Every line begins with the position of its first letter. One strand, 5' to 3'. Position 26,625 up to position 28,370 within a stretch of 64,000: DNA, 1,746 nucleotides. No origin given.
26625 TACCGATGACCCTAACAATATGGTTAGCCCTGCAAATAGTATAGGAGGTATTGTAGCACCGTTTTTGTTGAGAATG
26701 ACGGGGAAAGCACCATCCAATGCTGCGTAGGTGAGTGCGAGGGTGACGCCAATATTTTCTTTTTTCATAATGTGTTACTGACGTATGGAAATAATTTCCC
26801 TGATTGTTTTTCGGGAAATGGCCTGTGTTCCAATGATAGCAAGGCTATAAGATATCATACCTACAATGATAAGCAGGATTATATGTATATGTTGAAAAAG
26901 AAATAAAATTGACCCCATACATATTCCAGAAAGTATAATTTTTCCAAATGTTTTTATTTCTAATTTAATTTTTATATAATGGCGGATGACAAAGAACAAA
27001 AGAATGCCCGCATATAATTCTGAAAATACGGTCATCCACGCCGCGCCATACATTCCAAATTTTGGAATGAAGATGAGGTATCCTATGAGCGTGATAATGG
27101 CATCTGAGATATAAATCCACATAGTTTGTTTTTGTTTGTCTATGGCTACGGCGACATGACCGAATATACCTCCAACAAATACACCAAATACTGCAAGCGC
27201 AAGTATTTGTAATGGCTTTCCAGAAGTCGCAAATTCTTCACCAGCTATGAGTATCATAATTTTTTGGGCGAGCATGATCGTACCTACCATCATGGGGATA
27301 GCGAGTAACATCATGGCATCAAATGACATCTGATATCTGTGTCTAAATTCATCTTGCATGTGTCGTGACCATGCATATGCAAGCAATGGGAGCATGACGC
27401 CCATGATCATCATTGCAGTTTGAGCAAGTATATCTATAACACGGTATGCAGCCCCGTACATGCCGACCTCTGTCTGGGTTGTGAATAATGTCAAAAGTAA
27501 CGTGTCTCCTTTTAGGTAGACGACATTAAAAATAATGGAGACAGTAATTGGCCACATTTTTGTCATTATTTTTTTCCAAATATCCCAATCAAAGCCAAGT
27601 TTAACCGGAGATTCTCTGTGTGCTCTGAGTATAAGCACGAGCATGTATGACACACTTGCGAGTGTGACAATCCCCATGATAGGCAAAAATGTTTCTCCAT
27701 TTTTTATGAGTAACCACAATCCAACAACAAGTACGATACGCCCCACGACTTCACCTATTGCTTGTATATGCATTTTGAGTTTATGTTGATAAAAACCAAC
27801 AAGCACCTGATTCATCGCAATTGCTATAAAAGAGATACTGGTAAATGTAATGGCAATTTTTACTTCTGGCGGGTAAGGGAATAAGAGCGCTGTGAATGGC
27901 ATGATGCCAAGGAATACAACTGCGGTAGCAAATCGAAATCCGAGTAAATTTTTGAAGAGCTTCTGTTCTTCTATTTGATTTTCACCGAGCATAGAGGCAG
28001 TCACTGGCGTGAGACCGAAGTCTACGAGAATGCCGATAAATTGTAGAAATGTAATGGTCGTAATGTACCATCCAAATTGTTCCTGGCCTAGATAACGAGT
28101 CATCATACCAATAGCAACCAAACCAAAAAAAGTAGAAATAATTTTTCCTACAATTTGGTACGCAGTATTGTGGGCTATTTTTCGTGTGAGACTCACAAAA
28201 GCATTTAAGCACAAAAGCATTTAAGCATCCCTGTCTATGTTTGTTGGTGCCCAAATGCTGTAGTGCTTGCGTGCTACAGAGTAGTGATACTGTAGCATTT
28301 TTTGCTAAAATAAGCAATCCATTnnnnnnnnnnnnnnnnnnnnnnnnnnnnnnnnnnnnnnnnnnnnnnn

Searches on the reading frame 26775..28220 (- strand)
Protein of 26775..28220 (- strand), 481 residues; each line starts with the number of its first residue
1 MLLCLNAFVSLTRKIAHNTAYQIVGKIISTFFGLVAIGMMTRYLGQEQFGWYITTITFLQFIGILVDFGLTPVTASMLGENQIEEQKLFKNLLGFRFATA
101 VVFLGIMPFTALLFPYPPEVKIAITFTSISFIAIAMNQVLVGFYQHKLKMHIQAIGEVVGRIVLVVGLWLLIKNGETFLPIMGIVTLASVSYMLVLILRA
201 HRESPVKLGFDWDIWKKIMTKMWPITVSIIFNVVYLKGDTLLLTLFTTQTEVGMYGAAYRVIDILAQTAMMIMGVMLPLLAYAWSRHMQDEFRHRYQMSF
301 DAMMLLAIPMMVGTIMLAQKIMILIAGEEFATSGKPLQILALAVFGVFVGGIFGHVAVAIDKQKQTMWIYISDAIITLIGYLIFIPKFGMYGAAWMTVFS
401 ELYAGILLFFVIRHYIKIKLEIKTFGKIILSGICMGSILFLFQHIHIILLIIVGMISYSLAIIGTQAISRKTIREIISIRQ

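Call 47: search_protein_families(library=pfam, proteins=[window:26775-28220:-], max_evalue=0.00001)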
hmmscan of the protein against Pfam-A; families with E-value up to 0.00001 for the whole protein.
window:26775-28220:- (481 aa): 2 families
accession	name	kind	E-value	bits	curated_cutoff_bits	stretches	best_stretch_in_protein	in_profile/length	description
PF01943.22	Polysacc_synt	-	6.4e-22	78.7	28.2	1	16-281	2-271/274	Polysaccharide biosynthesis protein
PF13440.11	Polysacc_synt_3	-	1.5e-19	70.8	23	1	40-331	2-289/293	Polysaccharide biosynthesis protein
